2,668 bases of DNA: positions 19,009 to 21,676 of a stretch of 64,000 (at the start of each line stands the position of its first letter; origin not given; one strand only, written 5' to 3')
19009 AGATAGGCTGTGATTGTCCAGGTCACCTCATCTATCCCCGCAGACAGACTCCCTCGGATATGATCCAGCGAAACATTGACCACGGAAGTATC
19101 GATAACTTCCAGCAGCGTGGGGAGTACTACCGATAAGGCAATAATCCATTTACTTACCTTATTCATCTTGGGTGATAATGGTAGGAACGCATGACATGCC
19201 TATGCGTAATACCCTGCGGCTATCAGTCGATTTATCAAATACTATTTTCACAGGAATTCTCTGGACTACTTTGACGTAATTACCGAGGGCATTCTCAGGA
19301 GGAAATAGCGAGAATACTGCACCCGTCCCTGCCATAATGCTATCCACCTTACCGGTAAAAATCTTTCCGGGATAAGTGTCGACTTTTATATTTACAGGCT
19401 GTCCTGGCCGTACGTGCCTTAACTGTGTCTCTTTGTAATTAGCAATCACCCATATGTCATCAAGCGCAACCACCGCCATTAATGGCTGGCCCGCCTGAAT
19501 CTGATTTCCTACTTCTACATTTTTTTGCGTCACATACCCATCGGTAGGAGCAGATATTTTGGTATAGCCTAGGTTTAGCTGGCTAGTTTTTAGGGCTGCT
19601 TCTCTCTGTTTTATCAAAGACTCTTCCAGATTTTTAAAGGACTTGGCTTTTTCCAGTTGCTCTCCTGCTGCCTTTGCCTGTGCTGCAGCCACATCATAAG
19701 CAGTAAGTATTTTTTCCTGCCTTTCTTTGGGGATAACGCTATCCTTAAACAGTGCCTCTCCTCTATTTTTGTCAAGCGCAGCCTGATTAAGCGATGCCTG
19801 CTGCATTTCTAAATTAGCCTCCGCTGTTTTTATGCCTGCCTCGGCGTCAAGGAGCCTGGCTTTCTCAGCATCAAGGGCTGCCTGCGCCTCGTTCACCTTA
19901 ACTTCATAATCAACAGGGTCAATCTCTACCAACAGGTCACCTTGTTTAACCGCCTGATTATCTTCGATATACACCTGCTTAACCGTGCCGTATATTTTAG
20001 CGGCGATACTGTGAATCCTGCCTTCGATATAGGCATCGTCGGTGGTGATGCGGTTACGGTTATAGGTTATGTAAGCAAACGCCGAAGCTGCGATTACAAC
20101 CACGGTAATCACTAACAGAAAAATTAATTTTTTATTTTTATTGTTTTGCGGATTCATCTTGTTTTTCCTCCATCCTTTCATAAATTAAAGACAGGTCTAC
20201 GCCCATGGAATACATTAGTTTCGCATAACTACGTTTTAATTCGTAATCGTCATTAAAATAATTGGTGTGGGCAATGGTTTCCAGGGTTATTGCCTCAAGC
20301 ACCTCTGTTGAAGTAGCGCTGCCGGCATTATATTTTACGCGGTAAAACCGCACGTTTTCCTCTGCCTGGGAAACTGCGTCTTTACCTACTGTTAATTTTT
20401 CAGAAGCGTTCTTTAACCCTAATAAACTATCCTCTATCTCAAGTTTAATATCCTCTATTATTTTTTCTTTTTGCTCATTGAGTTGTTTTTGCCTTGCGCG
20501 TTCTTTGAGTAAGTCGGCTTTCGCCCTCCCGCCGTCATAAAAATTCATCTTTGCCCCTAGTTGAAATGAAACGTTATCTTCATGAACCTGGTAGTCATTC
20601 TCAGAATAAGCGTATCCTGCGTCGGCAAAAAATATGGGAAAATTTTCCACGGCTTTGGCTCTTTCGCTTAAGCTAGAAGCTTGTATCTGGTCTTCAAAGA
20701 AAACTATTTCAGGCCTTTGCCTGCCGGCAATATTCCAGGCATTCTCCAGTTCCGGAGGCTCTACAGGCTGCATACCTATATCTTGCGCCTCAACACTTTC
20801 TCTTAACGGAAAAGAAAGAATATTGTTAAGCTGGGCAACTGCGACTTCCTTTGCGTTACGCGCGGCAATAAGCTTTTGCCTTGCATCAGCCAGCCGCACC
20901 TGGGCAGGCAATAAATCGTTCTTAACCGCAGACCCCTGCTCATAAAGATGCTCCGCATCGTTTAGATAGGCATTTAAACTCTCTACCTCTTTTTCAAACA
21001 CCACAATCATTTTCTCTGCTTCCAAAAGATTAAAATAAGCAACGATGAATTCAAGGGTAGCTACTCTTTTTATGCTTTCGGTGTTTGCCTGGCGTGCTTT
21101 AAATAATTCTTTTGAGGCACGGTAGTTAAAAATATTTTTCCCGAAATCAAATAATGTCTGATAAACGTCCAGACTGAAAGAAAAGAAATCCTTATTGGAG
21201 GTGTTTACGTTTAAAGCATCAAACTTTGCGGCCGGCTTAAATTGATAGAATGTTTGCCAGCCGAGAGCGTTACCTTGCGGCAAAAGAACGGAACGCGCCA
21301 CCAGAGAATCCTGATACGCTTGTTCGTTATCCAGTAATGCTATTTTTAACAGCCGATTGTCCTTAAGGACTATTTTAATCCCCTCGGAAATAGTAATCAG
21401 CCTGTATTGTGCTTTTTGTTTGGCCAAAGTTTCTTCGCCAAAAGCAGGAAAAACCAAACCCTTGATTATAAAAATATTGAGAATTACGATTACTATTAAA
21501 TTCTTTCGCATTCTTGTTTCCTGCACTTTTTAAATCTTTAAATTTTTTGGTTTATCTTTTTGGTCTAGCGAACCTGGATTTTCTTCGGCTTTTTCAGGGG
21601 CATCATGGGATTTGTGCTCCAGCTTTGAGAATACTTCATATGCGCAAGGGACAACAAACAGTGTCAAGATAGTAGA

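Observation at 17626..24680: EmrB-type and RND efflux pumps are riddled with frameshifts while their neighbours are intact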

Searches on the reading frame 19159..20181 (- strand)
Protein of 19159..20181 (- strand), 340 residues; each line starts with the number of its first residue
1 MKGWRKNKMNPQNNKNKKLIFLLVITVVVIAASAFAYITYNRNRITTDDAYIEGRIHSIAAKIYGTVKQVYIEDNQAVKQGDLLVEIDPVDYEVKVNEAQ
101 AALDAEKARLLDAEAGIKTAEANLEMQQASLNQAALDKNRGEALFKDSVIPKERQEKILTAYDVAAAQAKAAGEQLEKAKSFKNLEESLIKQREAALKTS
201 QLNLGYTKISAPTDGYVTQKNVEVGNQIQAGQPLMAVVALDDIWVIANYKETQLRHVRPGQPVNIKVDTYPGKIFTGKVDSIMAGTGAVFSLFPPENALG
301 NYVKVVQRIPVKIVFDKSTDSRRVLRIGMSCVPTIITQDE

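Call 5: find_encoding_contigs(protein=window:19159-20181:-, flank=10000, max_places=10)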
Protein window:19159-20181:- (340 aa): no gene with exactly this product is on record in the collection.

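Call 6: find_related_loci(query=window:19159-20181:-, collection=genome_contigs, flank=10000)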
Query window:19159-20181:- (340 aa) in genome_contigs; peptide patterns used: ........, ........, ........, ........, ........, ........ (x = any residue, [..] = any of these).
600 stretches matched a pattern (row limit reached: there are more); 537 encode a relative of the query (tblastn E <= 1e-3); the best 80 are kept; 80 distinct loci.
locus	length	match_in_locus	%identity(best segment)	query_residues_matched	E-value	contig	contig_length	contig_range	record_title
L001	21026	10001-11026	70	1-340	2e-148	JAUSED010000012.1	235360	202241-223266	MAG: Candidatus Omnitrophota bacterium isolate E14_maxbin.165 E14_k141_657840, whole genome shotgun sequence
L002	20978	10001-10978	68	15-340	3e-141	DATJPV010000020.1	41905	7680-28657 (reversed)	MAG TPA_asm: Patescibacteria group bacterium isolate SMAG_U14922 k141_4051931, whole genome shotgun sequence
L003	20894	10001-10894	59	1-340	5e-128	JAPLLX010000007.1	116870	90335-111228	MAG: Candidatus Omnitrophota bacterium isolate LacPavin_0920_WC90_MAG_43_22 LacPavin_0920_WC90_scaffold_992157, whole ge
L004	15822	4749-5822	53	11-339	1e-125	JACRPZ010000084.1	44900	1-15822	MAG: Nitrospirae bacterium isolate NC_groundwater_2000_Pr3_S-0.65um_44_7 SR2-18-Sp65_coassembly_scaffold_703976, whole g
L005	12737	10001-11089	54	5-338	3e-125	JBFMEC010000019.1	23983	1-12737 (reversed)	MAG: Nitrospirota bacterium isolate MAG235 MAG235_19, whole genome shotgun sequence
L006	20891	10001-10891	61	3-340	1e-123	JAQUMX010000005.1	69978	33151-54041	MAG: Candidatus Omnitrophota bacterium isolate STD1_164 NODE_746_length_69978_cov_4.945097_Sandtown_D1, whole genome sho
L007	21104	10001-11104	55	4-338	2e-123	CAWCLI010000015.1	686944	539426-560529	MAG: Nitrospirota bacterium isolate MFD03726.bin.1.47 genome assembly, contig: contig_58007, whole genome shotgun sequen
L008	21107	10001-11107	55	1-336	3e-123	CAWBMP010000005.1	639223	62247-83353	MAG: Nitrospirota bacterium isolate MFD01476.bin.1.234 genome assembly, contig: contig_64684, whole genome shotgun seque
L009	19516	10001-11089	53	8-340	5e-123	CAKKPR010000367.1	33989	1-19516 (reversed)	Thermodesulfovibrionales bacterium isolate Hainich-H41-bin280-1 genome assembly, contig: H41-bin280_1_Hain_H41_02um_R3_7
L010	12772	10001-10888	58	2-339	1e-121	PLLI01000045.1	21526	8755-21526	MAG: Candidatus Omnitrophota bacterium isolate fen_1322 73.20120800_E3X.45_contig_39549, whole genome shotgun sequence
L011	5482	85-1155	52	11-338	2e-117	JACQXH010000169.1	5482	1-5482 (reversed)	MAG: Nitrospirae bacterium isolate NC_groundwater_1510_Pr4_B-0.1um_44_3 SR1-18-B1_scaffold_241549, whole genome shotgun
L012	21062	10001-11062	54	13-336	8e-116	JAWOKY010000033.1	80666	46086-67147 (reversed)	MAG: Thermodesulfovibrionales bacterium isolate bin_2_1 c_000011724932, whole genome shotgun sequence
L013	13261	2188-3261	54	10-338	3e-121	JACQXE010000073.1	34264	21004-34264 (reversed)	MAG: Nitrospirae bacterium isolate NC_groundwater_1507_Pr4_B-0.1um_42_5 SR1-18-B1_scaffold_608988, whole genome shotgun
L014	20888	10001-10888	58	2-340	5e-116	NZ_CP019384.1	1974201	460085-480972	Candidatus Velamenicoccus archaeovorus strain LiM chromosome, complete genome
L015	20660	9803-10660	57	9-336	8e-115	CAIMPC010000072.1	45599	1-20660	MAG: Candidatus Omnitrophica bacterium isolate AM5_bin-0158 genome assembly, contig: bin-0158:72/73, whole genome shotgu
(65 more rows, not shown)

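Call 36: search_protein_families(library=pfam, proteins=[window:19159-20181:-], max_evalue=0.01)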
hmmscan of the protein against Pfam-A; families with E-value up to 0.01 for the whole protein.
window:19159-20181:- (340 aa): 6 families
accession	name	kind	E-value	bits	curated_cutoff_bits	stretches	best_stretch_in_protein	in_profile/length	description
PF16576.10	HlyD_D23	-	1.5e-24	86.9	30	1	52-283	15-185/214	Barrel-sandwich domain of CusB or HlyD membrane-fusion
PF13437.12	HlyD_3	-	1.3e-18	68.2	22.2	1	208-286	1-80/106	HlyD family secretion protein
PF13533.13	Biotin_lipoyl_2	-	8.9e-14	51.3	29.8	2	59-88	3-32/32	Biotin-lipoyl like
PF00529.27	CusB_dom_1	-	2.8e-13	50.3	26.5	1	42-337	12-89/89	Cation efflux system protein CusB domain 1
PF00364.28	Biotin_lipoyl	-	2.8e-07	30.7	22.1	0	58-87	44-73/73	Biotin-requiring enzyme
PF11694.13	DUF3290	-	0.0011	19.3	31.3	0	22-113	53-140/144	Protein of unknown function (DUF3290)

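Call 39: list_cluster_members(proteins=[window:19159-20157:-, window:20138-21511:-, window:48973-50508:-, window:43773-44183:-, window:42941-43588:-, window:15201-16268:-, window:56316-56552:-, window:18595-18771:-, window:47463-48071:-, window:44192-44845:-])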
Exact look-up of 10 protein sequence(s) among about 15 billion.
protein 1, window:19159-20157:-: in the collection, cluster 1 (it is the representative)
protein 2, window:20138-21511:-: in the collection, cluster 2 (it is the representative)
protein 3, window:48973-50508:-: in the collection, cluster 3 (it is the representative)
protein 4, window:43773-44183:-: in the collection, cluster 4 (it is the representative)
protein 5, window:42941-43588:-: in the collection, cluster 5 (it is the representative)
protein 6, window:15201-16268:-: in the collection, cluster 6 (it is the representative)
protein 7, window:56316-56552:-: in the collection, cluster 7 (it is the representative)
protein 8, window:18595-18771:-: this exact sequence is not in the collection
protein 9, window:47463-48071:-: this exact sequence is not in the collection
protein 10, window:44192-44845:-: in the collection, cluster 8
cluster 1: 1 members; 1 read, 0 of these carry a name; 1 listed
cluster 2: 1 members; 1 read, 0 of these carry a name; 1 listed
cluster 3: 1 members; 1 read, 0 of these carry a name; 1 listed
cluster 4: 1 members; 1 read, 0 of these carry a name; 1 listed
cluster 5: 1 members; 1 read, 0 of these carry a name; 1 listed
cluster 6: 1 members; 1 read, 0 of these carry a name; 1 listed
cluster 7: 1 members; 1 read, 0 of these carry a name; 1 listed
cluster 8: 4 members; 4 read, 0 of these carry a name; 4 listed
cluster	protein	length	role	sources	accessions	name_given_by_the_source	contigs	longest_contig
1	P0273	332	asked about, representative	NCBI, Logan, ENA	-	-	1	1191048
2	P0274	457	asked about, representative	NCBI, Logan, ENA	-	-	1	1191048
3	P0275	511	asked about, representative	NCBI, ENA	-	-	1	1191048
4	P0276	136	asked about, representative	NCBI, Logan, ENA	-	-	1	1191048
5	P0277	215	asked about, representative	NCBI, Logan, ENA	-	-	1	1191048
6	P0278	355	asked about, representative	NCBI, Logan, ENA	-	-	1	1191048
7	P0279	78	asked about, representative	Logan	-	-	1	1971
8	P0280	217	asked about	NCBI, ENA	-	-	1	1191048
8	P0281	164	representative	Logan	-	-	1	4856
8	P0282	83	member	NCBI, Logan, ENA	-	-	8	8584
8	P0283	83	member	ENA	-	-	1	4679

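Call 40: find_encoding_contigs(protein=window:19159-20157:-, flank=10000, max_places=6)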
Protein window:19159-20157:- (332 aa): 1 contig read that carries it; 1 place shown.
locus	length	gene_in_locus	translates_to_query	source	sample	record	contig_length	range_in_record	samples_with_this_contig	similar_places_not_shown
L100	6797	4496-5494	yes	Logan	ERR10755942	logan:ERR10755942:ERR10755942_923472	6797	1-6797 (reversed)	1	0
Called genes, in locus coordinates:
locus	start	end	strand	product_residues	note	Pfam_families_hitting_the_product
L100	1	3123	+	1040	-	?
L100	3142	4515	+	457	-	PF02321:OEP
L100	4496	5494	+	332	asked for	PF00364:Biotin_lipoyl (faint), PF25917:BSH_RND, PF25919:BSH_CusB (weak), PF25973:BSH_CzcB (weak), PF25881:HH_YBHG (weak), PF25954:Beta-barrel_RND_2, PF25963:Beta-barrel_AAEA (weak)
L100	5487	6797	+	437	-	?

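Call 65: search_protein_families(library=pfam, proteins=[L015:15362-16834:+, L100:5487-6797:+], max_evalue=0.001)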
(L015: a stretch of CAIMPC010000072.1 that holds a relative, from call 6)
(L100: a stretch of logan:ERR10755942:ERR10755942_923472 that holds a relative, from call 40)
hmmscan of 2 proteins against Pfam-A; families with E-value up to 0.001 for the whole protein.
L015:15362-16834:+ (491 aa): 1 family
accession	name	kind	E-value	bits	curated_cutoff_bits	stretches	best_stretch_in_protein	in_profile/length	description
PF02321.23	OEP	-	3.8e-68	229.4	22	2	294-478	3-187/187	Outer membrane efflux protein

L100:5487-6797:+ (437 aa): 4 families
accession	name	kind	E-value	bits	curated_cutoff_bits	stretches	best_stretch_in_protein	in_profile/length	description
PF07690.21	MFS_1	-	1.2e-61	209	33.4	1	18-407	6-346/347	Major Facilitator Superfamily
PF00083.30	Sugar_tr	-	6.3e-12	45.5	22.3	1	45-192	48-201/452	Sugar (and other) transporter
PF06609.19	TRI12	-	3.5e-06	26.2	23.2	1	50-264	85-310/599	Fungal trichothecene efflux pump (TRI12)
PF05977.19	MFS_3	-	0.00029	19.8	27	1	66-179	68-186/524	Transmembrane secretion effector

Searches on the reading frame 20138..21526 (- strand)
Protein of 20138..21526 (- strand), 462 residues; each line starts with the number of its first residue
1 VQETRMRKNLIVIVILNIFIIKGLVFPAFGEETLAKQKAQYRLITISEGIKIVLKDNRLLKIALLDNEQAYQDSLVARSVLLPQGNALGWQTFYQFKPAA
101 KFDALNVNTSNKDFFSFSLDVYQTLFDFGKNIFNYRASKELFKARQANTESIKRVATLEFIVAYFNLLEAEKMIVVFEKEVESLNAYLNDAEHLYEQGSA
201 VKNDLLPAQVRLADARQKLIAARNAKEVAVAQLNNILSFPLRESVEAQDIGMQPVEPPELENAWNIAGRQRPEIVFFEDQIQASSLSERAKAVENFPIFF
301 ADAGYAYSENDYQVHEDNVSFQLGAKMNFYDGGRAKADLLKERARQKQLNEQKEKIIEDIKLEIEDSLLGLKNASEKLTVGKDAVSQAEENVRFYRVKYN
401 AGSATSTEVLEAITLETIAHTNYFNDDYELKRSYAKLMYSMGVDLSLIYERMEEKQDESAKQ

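Call 36: search_protein_families(library=pfam, proteins=[window:20138-21526:-], max_evalue=0.01)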
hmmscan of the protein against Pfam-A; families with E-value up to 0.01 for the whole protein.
window:20138-21526:- (462 aa): 1 family
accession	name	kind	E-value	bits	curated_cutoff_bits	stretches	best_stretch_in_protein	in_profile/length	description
PF02321.23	OEP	-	9.3e-42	143.4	22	2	50-237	5-186/187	Outer membrane efflux protein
